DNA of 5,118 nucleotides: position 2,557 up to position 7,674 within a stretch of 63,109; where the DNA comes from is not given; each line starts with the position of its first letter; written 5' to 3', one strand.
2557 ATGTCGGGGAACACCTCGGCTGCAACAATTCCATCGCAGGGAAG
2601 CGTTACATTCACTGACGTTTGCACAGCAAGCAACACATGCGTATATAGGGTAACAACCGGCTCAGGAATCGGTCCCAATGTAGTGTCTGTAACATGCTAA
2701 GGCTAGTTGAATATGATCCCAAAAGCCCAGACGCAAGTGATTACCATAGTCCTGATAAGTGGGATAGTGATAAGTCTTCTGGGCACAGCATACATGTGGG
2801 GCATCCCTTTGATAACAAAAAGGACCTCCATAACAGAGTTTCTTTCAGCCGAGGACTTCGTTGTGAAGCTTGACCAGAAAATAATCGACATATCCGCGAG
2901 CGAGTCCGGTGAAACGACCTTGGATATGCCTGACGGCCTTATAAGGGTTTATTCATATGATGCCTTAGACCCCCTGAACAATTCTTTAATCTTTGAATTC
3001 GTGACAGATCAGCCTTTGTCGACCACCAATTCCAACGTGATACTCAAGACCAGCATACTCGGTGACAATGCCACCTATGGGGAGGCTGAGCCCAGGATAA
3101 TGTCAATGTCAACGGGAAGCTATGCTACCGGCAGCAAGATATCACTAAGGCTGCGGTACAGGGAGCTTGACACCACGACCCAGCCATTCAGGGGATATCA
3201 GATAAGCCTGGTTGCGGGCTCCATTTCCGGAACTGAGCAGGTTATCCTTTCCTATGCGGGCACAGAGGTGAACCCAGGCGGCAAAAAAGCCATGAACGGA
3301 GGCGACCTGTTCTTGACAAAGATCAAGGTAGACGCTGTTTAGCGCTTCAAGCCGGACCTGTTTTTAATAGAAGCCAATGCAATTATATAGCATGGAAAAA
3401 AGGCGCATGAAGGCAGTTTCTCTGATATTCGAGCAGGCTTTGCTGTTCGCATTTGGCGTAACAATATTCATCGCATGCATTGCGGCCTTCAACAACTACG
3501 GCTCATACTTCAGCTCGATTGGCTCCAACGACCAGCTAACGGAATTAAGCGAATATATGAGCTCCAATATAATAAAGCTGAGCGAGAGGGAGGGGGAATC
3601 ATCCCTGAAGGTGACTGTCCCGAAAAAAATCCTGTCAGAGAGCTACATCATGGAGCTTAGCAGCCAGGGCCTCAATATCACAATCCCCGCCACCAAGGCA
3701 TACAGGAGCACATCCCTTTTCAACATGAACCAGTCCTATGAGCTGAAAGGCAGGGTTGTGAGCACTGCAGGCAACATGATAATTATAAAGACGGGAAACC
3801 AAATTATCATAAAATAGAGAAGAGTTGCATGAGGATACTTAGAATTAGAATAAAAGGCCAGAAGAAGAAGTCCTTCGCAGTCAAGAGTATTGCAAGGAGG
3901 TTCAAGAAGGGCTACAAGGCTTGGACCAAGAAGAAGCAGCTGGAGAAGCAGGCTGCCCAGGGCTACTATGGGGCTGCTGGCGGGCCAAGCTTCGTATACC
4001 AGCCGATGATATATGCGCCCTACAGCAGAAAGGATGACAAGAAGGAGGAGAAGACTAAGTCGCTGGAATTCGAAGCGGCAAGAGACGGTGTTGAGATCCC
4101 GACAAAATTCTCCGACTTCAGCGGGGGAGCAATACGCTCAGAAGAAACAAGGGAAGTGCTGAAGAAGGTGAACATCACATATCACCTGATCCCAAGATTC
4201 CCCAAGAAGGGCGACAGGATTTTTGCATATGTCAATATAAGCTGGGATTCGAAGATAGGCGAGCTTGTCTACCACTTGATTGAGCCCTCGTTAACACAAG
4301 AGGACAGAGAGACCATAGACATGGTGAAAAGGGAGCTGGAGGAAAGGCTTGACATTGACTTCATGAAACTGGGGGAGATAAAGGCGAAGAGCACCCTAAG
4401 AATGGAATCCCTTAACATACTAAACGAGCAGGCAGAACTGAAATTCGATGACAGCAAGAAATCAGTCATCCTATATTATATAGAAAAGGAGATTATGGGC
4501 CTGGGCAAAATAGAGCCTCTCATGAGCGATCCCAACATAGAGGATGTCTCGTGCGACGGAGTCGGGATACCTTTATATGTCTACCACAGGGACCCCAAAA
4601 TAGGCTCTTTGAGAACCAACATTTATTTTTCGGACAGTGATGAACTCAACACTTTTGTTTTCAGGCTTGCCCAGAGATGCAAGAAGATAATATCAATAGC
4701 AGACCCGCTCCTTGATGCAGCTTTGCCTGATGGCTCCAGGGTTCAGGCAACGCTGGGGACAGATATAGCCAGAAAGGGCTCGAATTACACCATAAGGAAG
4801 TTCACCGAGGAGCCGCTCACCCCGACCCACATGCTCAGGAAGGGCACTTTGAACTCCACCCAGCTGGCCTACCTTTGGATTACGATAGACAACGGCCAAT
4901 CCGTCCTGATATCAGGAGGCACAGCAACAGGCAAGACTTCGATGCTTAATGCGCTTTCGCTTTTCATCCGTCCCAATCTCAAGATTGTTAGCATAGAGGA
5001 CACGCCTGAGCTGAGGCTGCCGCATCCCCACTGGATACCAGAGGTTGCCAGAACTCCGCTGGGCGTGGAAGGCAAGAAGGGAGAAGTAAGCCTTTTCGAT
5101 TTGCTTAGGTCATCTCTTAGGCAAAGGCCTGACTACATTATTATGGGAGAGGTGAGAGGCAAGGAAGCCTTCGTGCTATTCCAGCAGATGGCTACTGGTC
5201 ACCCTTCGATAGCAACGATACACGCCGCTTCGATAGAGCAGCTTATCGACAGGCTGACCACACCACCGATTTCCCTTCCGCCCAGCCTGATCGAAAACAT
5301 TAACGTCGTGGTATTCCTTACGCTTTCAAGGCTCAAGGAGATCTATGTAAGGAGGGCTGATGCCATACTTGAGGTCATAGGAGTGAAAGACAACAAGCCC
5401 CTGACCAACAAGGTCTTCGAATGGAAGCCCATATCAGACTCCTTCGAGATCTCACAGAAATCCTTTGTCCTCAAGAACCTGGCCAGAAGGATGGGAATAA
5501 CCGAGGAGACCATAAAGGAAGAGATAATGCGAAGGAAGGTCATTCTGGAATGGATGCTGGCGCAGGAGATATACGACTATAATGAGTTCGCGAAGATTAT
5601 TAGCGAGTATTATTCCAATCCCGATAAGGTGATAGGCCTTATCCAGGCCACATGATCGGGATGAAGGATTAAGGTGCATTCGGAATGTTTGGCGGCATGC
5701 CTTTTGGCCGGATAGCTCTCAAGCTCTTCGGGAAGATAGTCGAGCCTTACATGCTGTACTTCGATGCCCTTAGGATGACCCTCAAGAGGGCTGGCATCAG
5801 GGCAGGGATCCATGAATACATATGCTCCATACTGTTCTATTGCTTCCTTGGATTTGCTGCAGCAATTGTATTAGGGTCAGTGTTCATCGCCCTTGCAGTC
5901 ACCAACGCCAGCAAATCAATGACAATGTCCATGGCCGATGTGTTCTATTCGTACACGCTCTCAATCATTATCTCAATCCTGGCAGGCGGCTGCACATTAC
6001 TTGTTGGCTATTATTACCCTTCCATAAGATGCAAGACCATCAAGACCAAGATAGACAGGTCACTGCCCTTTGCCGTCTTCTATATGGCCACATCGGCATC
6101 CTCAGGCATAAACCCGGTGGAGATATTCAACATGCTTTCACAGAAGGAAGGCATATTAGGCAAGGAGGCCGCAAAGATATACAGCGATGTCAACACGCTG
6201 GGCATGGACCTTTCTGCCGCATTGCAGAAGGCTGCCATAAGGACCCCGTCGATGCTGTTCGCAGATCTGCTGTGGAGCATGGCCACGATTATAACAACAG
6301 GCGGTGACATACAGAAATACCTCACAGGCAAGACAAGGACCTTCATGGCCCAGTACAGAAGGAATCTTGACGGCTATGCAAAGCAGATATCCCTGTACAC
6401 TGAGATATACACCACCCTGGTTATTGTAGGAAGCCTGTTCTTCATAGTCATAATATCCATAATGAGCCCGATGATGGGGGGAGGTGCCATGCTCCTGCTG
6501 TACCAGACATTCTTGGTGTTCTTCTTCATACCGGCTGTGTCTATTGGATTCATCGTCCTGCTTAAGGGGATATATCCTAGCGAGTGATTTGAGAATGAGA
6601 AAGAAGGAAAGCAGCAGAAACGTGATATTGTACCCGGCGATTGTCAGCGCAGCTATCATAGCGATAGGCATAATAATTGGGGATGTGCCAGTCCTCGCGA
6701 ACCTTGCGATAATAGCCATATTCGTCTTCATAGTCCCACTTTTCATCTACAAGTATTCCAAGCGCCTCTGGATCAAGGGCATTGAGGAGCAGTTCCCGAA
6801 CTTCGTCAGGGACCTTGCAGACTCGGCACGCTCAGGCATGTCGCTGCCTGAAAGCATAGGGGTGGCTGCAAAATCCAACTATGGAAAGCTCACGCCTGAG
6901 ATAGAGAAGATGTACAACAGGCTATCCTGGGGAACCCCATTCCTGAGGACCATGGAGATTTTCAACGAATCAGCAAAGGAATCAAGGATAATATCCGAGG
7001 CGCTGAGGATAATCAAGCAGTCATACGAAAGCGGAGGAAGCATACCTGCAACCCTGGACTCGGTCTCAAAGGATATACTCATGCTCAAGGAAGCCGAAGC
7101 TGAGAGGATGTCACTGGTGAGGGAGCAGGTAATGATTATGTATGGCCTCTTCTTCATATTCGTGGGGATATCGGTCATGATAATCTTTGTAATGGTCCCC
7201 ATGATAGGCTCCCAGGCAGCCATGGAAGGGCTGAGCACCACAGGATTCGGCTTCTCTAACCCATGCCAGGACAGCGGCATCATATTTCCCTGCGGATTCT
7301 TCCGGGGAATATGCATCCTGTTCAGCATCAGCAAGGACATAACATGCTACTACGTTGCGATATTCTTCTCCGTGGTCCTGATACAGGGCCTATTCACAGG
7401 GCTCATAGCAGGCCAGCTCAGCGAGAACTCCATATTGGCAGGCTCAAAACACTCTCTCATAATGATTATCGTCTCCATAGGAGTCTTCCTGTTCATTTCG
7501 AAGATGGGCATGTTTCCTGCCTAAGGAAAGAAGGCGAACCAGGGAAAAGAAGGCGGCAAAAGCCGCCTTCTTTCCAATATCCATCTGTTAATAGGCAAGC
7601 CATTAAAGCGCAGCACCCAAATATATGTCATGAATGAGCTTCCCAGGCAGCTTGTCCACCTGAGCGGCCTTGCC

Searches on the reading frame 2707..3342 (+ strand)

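Call 7: search_protein_families(library=pfam, proteins=[window:2707-3342:+], max_evalue=0.01)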
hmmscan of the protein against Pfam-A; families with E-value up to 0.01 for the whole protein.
window:2707-3342:+ (211 aa): 1 family
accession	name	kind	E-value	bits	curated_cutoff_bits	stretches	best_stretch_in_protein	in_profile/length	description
PF23960.2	DUF7289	-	0.0061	16.6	27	0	7-81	2-78/238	Family of unknown function (DUF7289)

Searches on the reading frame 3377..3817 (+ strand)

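Call 7: search_protein_families(library=pfam, proteins=[window:3377-3817:+], max_evalue=0.01)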
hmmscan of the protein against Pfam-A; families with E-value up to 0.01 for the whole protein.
window:3377-3817:+ (146 aa): 1 family
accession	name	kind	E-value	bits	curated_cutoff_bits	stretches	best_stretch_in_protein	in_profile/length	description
PF23928.1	DUF7266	-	0.0049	17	27.6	1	64-139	60-135/145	Family of unknown function (DUF7266)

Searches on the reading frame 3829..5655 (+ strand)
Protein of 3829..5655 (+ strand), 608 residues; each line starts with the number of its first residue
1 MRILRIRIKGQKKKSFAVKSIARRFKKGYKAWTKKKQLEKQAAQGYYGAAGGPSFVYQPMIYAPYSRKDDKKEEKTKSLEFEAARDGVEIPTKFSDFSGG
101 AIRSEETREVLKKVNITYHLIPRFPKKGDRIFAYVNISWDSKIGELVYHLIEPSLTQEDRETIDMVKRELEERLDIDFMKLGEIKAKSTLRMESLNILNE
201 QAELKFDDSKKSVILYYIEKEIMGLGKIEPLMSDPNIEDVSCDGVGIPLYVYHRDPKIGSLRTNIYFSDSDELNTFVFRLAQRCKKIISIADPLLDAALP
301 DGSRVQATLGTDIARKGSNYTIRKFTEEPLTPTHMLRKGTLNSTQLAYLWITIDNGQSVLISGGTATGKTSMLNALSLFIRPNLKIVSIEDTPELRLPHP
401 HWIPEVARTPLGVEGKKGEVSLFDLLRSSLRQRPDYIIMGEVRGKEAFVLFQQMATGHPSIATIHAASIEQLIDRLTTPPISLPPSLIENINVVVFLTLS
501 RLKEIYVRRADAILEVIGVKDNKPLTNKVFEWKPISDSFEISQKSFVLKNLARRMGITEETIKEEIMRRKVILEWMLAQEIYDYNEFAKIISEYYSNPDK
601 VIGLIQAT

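Call 7: search_protein_families(library=pfam, proteins=[window:3829-5655:+], max_evalue=0.01)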
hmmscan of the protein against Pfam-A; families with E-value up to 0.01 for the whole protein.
window:3829-5655:+ (608 aa): 2 families
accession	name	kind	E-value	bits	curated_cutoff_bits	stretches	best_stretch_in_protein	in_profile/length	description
PF00437.27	T2SSE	-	8.3e-30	104.1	24.9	1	267-478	40-257/370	Type II/IV secretion system protein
PF23989.1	PilB3_C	-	5.6e-06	26.8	27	1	543-605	8-70/83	PilB3-like, C-terminal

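Call 15: search_protein_families(library=ncbifam, proteins=[window:3829-5655:+], max_evalue=0.1)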
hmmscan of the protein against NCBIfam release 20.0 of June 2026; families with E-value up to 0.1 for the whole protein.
window:3829-5655:+ (608 aa): 22 families
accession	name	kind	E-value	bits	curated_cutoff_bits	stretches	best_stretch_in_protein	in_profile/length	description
NF058587.1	archaellum_moto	equivalog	1.9e-119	399.8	550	1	129-596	38-519/527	archaellum flagellar ATPase motor FlaI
NF053672.1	bindosome_BasE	exception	3.1e-59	201.1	1000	1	208-599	120-512/512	bindosome assembly system ATPase subunit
TIGR03819.1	heli_sec_ATPase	hypoth_equivalog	7.9e-49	166.7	373.15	1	210-477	37-298/340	TadA family conjugal transfer-associated ATPase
TIGR02788.1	VirB11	equivalog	4.4e-36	124.5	249.95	2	348-477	136-263/308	P-type DNA transfer ATPase VirB11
TIGR02782.1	TrbB_P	equivalog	1.7e-29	103.1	304.55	1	272-521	53-298/303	P-type conjugative transfer ATPase TrbB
NF010475.0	PRK13900.1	equivalog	7.2e-29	100.9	389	2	348-490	152-297/333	type IV secretion system ATPase VirB11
NF010469.0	PRK13894.1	subfamily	1.4e-24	87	508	1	285-527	79-318/320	conjugal transfer ATPase TrbB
NF010407.0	PRK13833.1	subfamily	2.5e-19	69.9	499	1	290-521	79-305/323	conjugal transfer protein TrbB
NF010425.0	PRK13851.1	equivalog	4.4e-19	68.6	461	1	347-475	153-279/344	type IV secretion system protein VirB11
NF041000.1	ATPase_ComGA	equivalog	1.8e-14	53.4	300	1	359-481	131-247/267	competence type IV pilus ATPase ComGA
TIGR01420.1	pilT_fam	subfamily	6.1e-11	42.1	319.1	1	359-477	125-240/343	PilT/PilU family type 4a pilus ATPase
TIGR02538.1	type_IV_pilB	equivalog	2.8e-10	39.5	675.65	1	352-478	311-431/564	type IV-A pilus assembly ATPase PilB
NF007755.0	PRK10436.1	equivalog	3.1e-10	39.3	617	1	338-478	200-334/465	type II secretion system protein GspE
TIGR02525.1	plasmid_TraJ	equivalog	6.6e-10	38.5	368.3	1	360-501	153-296/372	plasmid transfer ATPase TraJ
TIGR02533.1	type_II_gspE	equivalog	2.7e-09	36.2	630.25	1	359-477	246-357/486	type II secretion system ATPase GspE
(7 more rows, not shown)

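Call 42: search_solved_structures(query=window:3829-5655:+, max_evalue=1e-20)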
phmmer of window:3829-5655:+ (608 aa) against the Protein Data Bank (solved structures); distinct sequences matched with E-value up to 1e-20: 6.
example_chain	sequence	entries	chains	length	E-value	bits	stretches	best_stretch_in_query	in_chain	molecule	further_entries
2oap_1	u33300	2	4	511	4.3e-114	385.2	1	147-601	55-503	Type II secretion system protein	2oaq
4ii7_A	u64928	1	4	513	4.6e-86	292.7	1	132-586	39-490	FlaI ATPase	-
4ihq_A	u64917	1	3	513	2.9e-85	290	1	132-586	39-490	FlaI ATPase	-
8rkd_E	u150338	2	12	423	2.1e-43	151.8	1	213-533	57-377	Pilus assembly ATPase CpaF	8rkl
8rjf_A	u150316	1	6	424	2.1e-43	151.8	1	213-533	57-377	Pilus assembly ATPase CpaF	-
9e24_A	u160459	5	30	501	3.5e-43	151.1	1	213-533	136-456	CpaF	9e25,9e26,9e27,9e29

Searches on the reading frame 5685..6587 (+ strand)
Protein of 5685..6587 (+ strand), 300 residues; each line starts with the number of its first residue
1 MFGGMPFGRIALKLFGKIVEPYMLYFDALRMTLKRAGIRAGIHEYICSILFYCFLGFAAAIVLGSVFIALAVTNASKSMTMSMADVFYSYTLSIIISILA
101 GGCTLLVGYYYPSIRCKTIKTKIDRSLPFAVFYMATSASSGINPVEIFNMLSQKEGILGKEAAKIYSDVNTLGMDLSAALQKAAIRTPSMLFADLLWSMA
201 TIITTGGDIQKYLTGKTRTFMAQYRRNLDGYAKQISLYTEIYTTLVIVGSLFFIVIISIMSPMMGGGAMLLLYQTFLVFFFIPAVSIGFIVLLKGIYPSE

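Call 7: search_protein_families(library=pfam, proteins=[window:5685-6587:+], max_evalue=0.01)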
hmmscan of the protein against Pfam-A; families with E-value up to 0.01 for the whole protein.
window:5685-6587:+ (300 aa): 1 family
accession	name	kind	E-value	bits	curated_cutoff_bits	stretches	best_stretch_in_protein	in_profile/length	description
PF00482.28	T2SSF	-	5.7e-14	52.6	25.2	1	133-256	4-124/125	Type II secretion system (T2SS), protein F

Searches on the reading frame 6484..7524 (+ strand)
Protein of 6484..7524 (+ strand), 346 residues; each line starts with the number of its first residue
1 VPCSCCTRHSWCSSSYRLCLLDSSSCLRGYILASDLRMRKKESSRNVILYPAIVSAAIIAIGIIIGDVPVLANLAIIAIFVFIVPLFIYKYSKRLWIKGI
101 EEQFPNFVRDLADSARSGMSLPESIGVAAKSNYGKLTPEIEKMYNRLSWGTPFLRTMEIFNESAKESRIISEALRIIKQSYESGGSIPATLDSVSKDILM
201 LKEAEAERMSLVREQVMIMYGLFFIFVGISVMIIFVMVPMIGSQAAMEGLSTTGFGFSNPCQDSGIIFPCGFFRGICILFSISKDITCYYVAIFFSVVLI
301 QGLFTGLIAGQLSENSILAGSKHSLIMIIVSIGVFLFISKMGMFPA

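Call 7: search_protein_families(library=pfam, proteins=[window:6484-7524:+], max_evalue=0.01)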
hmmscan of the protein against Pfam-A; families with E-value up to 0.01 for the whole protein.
window:6484-7524:+ (346 aa): 1 family
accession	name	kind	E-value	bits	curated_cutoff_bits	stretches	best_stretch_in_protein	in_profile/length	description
PF00482.28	T2SSF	-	1.4e-17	64.3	25.2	1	107-234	1-124/125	Type II secretion system (T2SS), protein F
